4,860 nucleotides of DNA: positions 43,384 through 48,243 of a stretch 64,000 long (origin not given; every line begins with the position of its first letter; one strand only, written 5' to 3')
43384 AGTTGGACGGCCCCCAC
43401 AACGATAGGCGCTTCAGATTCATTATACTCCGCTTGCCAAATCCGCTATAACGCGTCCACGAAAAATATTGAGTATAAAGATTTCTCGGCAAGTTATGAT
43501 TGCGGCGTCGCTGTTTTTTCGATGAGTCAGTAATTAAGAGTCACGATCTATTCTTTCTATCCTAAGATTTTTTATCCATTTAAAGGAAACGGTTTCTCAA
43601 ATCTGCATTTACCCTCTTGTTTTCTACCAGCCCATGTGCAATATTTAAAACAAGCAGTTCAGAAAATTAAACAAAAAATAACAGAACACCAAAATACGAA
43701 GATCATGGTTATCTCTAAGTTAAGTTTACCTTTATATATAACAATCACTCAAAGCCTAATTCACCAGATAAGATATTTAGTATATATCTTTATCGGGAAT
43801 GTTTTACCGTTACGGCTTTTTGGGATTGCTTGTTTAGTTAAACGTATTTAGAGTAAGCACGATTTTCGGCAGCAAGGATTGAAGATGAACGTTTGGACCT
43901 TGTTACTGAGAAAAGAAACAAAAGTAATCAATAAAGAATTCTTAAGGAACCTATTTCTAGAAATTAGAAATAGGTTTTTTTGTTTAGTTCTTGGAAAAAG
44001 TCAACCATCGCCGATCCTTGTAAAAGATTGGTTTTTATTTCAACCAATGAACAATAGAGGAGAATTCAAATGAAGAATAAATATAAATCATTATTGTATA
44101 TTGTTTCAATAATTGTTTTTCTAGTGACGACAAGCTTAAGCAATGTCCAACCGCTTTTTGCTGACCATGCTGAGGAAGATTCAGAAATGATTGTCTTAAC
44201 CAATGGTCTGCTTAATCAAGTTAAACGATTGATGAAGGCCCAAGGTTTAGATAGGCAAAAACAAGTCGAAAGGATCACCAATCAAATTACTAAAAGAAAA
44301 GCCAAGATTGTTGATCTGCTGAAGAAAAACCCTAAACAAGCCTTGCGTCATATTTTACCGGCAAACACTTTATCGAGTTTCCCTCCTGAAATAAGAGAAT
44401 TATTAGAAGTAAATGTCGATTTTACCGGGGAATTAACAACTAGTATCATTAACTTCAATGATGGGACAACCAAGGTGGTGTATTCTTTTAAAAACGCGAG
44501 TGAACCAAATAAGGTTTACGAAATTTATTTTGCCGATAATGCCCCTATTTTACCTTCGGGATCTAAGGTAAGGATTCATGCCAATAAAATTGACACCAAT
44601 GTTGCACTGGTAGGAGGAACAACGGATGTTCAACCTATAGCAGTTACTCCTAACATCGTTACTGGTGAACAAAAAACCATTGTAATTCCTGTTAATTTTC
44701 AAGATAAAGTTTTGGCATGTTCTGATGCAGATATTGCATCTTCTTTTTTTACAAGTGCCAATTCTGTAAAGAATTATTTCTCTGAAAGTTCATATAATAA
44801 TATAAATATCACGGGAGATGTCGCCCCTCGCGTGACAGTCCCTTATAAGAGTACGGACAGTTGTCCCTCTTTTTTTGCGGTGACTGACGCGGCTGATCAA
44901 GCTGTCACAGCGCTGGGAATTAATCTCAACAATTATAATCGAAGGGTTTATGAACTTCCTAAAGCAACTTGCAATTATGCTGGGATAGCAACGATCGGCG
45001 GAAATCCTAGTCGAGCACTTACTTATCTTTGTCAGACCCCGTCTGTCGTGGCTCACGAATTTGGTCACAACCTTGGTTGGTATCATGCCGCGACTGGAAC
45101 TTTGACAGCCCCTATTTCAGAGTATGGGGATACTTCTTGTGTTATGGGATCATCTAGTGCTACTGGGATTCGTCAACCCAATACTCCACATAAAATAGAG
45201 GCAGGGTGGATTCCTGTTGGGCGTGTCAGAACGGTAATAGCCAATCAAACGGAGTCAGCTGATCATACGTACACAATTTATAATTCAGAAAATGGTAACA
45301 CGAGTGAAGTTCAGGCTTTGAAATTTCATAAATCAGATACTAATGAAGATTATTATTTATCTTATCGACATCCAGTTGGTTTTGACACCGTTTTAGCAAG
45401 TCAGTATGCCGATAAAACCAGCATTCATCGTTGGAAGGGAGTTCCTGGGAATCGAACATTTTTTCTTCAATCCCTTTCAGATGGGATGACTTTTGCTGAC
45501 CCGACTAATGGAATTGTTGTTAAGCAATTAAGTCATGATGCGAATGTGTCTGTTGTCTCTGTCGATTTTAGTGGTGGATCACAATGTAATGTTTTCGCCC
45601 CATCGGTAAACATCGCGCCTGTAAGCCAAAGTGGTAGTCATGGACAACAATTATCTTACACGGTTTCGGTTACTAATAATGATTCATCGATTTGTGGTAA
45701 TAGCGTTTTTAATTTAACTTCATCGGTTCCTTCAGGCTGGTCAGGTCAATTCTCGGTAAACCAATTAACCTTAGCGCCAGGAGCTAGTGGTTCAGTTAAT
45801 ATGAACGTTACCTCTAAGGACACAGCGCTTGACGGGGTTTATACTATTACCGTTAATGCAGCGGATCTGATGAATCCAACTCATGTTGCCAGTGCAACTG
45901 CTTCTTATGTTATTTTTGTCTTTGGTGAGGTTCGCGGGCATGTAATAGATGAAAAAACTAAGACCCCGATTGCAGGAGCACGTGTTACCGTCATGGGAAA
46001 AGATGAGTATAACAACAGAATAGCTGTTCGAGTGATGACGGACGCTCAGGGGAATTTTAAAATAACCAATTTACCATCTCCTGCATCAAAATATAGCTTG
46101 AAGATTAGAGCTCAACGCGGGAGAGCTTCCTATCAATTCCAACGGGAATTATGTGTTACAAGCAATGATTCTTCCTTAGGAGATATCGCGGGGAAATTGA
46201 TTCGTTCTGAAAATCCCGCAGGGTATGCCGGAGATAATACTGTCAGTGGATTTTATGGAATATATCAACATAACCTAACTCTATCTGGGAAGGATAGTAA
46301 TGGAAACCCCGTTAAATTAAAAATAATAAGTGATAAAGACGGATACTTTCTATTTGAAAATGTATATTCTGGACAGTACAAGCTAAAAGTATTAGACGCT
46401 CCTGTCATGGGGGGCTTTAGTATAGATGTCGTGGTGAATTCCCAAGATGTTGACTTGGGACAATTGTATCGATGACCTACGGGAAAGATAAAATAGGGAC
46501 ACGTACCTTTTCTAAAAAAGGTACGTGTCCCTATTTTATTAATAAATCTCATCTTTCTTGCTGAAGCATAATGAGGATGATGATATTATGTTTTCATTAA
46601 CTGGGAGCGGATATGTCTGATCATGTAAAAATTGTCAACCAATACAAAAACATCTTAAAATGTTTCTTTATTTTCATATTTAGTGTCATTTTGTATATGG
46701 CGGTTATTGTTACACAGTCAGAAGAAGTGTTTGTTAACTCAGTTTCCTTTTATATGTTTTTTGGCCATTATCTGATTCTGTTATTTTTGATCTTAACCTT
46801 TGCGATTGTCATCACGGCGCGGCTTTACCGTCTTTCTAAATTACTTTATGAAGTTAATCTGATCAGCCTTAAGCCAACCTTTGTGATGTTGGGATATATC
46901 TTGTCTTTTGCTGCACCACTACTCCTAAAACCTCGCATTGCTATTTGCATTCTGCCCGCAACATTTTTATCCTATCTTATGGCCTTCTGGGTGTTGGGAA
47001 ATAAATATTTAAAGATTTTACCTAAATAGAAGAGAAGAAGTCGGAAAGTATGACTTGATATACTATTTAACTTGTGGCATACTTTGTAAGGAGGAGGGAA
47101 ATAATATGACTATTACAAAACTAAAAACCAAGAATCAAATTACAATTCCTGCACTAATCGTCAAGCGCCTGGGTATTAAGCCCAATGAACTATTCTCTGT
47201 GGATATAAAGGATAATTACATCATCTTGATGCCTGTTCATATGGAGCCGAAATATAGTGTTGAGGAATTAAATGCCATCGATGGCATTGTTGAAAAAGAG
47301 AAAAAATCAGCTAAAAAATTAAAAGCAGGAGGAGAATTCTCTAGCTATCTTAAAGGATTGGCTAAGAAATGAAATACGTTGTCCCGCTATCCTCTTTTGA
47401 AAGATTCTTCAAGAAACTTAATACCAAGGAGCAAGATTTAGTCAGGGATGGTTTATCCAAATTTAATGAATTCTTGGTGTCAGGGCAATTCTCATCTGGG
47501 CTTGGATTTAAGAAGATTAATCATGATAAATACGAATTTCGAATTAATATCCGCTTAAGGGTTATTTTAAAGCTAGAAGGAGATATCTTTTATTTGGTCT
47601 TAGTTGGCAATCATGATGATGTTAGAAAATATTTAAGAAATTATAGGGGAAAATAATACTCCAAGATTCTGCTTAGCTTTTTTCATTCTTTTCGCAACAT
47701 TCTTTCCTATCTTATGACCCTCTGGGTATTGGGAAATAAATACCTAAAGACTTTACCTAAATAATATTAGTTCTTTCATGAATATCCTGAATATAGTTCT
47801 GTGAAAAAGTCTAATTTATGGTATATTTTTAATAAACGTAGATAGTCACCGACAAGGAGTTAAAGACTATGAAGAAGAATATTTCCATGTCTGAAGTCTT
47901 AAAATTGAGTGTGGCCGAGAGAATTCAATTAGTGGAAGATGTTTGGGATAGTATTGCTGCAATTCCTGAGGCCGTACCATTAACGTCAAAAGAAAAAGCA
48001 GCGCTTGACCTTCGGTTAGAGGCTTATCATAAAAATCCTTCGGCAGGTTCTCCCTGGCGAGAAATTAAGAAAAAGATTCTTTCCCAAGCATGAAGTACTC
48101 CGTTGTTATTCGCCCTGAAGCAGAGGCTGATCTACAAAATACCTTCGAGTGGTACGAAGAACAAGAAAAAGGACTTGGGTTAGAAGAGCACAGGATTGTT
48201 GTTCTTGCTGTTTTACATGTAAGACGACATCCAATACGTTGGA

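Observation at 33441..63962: Secretome island: five giant multidomain proteins with shared C-terminal CarboxypepD_reg arrays, immediately upstream of a T2SS-like operon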

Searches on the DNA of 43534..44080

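Call 51: search_rna_families(source=window, start=43534, end=44080, threshold=evalue, max_evalue=10, show_alignments=3)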
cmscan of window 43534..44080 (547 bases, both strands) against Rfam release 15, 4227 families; matches with E-value up to 10: 12.
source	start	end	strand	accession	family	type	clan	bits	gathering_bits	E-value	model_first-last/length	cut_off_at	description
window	43908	43992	-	RF00616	LhrC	Gene; sRNA;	CL00114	23.6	110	0.31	1-111/111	no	Listeria LhrC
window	43916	43987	+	RF02430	SpF19_sRNA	Gene; sRNA;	-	21.9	60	0.19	1-99/99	no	Streptococcus sRNA SpF19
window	43965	44046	-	RF02797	PssrA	Gene; sRNA;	-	21.8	69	0.22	1-93/93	no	Plasmid-encoded Shigella sRNA A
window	43934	43992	+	RF04337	Plastid-psbJ-1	Cis-reg;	CL00152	21.7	62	0.84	1-64/64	no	Plastid-psbJ-1 3UTR RNA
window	43948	43999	-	RF01459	rliE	Gene; sRNA;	-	20.1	90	0.61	121-182/222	no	Listeria sRNA rliE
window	43943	43981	+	RF03208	mir-1781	Gene; miRNA;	-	17.6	68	1.5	1-86/86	no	mir-1781 microRNA precursor family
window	43942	43981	+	RF04157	MIR9486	Gene; miRNA;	-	16.5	100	1.8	1-119/119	no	MIR9486 microRNA precursor family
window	44025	44064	+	RF02060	STnc410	Gene; sRNA;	-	15.3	50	0.77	1-158/158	no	Enterobacterial sRNA STnc410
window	43931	43988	+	RF02436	SpF43_sRNA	Gene; sRNA;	-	15.3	70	5.1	1-99/99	no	Streptococcus sRNA SpF43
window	43923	43971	+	RF01371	CRISPR-DR58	Gene; CRISPR;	-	14.7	38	8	1-37/37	no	CRISPR RNA direct repeat element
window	43818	43923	+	RF02973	Enterococcus-1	Gene; sRNA;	-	13.9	71.4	3.7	1-152/152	no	Enterococcus-1 RNA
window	43916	43985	+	RF04199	MIR6027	Gene; miRNA;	-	13.1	95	7.9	45-116/159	no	MIR6027 microRNA precursor family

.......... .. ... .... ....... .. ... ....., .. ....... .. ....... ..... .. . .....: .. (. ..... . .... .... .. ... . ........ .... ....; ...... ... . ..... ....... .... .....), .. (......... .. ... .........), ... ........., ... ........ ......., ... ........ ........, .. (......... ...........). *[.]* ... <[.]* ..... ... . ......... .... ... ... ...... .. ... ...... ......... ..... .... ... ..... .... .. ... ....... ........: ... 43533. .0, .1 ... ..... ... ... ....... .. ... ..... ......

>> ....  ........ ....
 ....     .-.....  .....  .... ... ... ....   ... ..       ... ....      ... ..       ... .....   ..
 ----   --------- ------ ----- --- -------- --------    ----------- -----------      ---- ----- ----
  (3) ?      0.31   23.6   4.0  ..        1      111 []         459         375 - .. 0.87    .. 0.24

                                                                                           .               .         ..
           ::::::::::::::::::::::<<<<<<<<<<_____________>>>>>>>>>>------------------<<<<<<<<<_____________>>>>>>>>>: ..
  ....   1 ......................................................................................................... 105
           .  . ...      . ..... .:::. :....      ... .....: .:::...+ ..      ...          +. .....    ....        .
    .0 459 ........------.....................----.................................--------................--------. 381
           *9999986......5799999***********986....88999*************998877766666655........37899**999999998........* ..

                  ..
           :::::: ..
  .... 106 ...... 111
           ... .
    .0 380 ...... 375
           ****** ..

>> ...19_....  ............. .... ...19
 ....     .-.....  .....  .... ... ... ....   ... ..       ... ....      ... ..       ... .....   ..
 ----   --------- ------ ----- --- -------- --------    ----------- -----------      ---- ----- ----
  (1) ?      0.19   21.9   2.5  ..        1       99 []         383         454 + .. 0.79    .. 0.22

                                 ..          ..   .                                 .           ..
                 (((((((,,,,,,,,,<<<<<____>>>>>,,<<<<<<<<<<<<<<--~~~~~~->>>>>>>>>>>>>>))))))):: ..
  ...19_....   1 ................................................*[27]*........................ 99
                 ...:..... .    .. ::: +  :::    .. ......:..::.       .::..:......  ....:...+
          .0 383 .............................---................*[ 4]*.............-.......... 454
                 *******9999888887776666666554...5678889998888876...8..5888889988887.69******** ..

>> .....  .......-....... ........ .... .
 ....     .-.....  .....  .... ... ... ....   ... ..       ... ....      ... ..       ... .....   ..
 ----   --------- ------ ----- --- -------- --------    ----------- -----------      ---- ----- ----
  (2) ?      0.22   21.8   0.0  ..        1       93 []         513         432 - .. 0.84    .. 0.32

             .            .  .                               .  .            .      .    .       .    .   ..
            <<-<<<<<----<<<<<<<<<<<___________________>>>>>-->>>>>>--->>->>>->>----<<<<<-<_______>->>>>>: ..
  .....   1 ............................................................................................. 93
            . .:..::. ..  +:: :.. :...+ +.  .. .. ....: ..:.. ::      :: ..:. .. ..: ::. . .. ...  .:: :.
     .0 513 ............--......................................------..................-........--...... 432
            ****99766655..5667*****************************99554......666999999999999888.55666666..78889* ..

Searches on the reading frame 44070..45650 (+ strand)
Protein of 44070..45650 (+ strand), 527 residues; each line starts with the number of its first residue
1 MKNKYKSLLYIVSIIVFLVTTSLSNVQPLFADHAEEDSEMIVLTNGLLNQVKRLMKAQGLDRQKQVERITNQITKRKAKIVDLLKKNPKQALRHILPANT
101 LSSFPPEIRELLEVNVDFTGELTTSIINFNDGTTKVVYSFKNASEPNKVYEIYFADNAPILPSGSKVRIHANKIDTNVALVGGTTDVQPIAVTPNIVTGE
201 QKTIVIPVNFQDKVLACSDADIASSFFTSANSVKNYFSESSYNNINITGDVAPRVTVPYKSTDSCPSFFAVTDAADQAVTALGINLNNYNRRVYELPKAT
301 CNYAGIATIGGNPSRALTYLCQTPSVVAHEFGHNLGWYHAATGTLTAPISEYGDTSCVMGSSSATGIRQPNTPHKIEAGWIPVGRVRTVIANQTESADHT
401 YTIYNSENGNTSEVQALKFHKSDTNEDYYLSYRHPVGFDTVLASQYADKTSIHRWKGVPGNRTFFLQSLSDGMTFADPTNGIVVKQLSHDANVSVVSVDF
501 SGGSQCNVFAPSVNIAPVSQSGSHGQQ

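Call 53: search_protein_families(library=pfam, proteins=[window:44070-45650:+], max_evalue=1)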
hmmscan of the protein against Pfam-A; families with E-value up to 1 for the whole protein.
window:44070-45650:+ (527 aa): 10 families
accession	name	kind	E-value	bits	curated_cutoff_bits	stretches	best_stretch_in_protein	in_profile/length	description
PF05548.17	Peptidase_M11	-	6.4e-19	68.5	21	1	221-457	22-270/303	Gametolysin peptidase M11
PF13582.12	Reprolysin_3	-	0.0021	19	22.4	1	312-339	100-122/123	Metallo-peptidase family M12B Reprolysin-like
PF13583.11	Reprolysin_4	-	0.0021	18.2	22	1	307-342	111-154/203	Metallo-peptidase family M12B Reprolysin-like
PF05547.17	Peptidase_M6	-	0.0072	16.1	22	0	228-263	65-100/294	Immune inhibitor A peptidase M6, catalytic domain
PF13574.12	Reprolysin_2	-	0.0076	16.6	27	1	305-356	109-160/195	Metallo-peptidase family M12B Reprolysin-like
PF00413.30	Peptidase_M10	-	0.011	16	24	1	324-349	109-135/159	Matrixin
PF13688.12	Reprolysin_5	-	0.016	15.9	27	1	293-361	95-173/196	Metallo-peptidase family M12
PF01400.30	Astacin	-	0.017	15.2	22.5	1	304-340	59-95/189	Astacin (Peptidase family M12A)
PF05221.23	AdoHcyase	-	0.077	12.6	25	1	118-299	199-257/299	S-adenosyl-L-homocysteine hydrolase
PF10547.14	P22_AR_N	-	0.15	12.6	30.7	1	50-108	22-81/115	P22_AR N-terminal domain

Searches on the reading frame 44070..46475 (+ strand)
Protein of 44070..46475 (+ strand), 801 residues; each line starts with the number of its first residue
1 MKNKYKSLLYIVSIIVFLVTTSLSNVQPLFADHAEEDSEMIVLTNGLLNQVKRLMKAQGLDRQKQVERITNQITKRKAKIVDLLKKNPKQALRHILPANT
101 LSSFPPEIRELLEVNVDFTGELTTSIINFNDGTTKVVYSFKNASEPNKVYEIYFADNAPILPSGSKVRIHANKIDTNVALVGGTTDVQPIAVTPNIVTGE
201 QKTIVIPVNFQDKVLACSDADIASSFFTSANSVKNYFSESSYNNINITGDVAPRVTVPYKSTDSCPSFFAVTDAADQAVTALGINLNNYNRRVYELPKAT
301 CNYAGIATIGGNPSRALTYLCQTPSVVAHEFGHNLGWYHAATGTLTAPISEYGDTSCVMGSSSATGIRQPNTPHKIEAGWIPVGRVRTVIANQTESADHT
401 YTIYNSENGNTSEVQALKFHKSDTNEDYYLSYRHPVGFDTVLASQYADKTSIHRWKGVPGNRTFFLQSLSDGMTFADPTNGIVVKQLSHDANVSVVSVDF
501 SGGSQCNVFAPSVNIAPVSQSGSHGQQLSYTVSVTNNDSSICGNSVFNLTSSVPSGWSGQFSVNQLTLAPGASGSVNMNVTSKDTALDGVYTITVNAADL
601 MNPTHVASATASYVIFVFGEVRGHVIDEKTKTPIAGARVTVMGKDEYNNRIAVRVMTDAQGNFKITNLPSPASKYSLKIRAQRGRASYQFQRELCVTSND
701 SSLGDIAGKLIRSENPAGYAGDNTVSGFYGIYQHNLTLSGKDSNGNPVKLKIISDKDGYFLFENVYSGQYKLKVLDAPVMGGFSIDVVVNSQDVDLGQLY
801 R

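Call 3: search_protein_families(library=pfam, proteins=[window:44070-46475:+], max_evalue=0.01)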
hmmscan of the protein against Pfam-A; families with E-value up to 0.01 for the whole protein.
window:44070-46475:+ (801 aa): 10 families
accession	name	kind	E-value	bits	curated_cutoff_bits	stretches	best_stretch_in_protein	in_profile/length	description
PF05548.17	Peptidase_M11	-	1.7e-18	67.1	21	1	221-457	22-270/303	Gametolysin peptidase M11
PF13620.12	CarboxypepD_reg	-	4.7e-14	52.9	32.3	1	621-684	2-59/82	Carboxypeptidase regulatory-like domain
PF13715.12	CarbopepD_reg_2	-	7.4e-11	42.4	32.2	1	621-680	1-51/88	CarboxypepD_reg-like domain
PF17802.7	SpaA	-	6.9e-08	33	23.1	1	621-677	3-56/91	Prealbumin-like fold domain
PF17210.9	SdrD_B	-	1.2e-07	32.3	29.7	0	730-776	23-66/112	SdrD B-like domain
PF10633.15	NPCBM_assoc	-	1.3e-06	28.9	24.4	1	524-597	3-75/78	NPCBM-associated, NEW3 domain of alpha-galactosidase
PF09430.16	EMC7_beta-sandw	-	0.00018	22.1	26.6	0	745-775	17-46/122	ER membrane protein complex subunit 7, beta-sandwich domain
PF20598.4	DUF6795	-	0.0018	19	27.4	0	630-667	8-45/103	Domain of unknown function (DUF6795)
PF13583.11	Reprolysin_4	-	0.0033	17.5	22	0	310-342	114-154/203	Metallo-peptidase family M12B Reprolysin-like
PF13582.12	Reprolysin_3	-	0.0037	18.2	22.4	0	312-339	100-122/123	Metallo-peptidase family M12B Reprolysin-like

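Call 11: search_protein_families(library=ncbifam, proteins=[window:44070-46475:+], max_evalue=0.01)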
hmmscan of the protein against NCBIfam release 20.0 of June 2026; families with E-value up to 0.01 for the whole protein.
window:44070-46475:+ (801 aa): 3 families
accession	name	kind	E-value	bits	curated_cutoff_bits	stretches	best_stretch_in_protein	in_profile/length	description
TIGR03296.1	M6dom_TIGR03296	domain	5.3e-12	46.2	110.8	2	325-440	168-275/286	M6 family metalloprotease domain-containing protein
TIGR04134.1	lipo_with_rSAM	hypoth_equivalog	1.7e-06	28.1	39.8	1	620-689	41-114/150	radical SAM-associated putative lipoprotein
NF038115.1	SVAGG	subfamily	0.0027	16.8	150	1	302-386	149-223/407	SVAGG family GlyGly-CTERM protein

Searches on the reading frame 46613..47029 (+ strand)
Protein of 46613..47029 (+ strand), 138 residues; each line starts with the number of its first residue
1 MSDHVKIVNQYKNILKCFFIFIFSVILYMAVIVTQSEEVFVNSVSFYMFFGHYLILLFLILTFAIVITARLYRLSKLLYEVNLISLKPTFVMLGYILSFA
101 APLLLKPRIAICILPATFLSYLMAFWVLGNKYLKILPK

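Call 7: search_protein_families(library=pfam, proteins=[window:46613-47029:+], max_evalue=0.001)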
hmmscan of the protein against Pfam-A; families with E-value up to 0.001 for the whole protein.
window:46613-47029:+ (138 aa): 0 families

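Call 96: search_protein_families(library=ncbifam, proteins=[window:46613-47029:+], max_evalue=0.01)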
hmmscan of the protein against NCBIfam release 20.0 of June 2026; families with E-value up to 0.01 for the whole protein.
window:46613-47029:+ (138 aa): 0 families

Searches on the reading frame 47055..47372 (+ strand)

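Call 7: search_protein_families(library=pfam, proteins=[window:47055-47372:+], max_evalue=0.001)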
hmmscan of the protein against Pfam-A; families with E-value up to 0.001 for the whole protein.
window:47055-47372:+ (105 aa): 1 family
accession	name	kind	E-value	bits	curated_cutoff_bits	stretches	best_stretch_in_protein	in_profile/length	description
PF04014.23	MazE_antitoxin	-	5.6e-06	26.6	24.7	1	22-64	3-46/48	Antidote-toxin recognition MazE, bacterial antitoxin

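Call 96: search_protein_families(library=ncbifam, proteins=[window:47055-47372:+], max_evalue=0.01)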
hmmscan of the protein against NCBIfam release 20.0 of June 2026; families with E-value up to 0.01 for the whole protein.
window:47055-47372:+ (105 aa): 2 families
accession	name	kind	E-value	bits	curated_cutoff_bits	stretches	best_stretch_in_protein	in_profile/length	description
TIGR01439.1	lp_hng_hel_AbrB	domain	8.4e-09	35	28.3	1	20-61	1-43/44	transcriptional regulator, AbrB family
NF008463.0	PRK11347.1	equivalog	3.1e-05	24.1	101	1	18-74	3-57/83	antitoxin ChpS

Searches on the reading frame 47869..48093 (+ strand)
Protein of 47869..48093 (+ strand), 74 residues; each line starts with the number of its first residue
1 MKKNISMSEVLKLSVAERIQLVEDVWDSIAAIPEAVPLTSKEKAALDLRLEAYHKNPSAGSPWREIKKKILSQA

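Call 96: search_protein_families(library=ncbifam, proteins=[window:47869-48093:+], max_evalue=0.01)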
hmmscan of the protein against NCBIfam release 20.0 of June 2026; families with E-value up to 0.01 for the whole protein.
window:47869-48093:+ (74 aa): 1 family
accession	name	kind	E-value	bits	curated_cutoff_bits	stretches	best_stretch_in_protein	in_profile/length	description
TIGR02574.1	stabl_TIGR02574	hypoth_equivalog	1.9e-20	72.6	31.9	1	9-70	1-62/65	putative addiction module component, TIGR02574 family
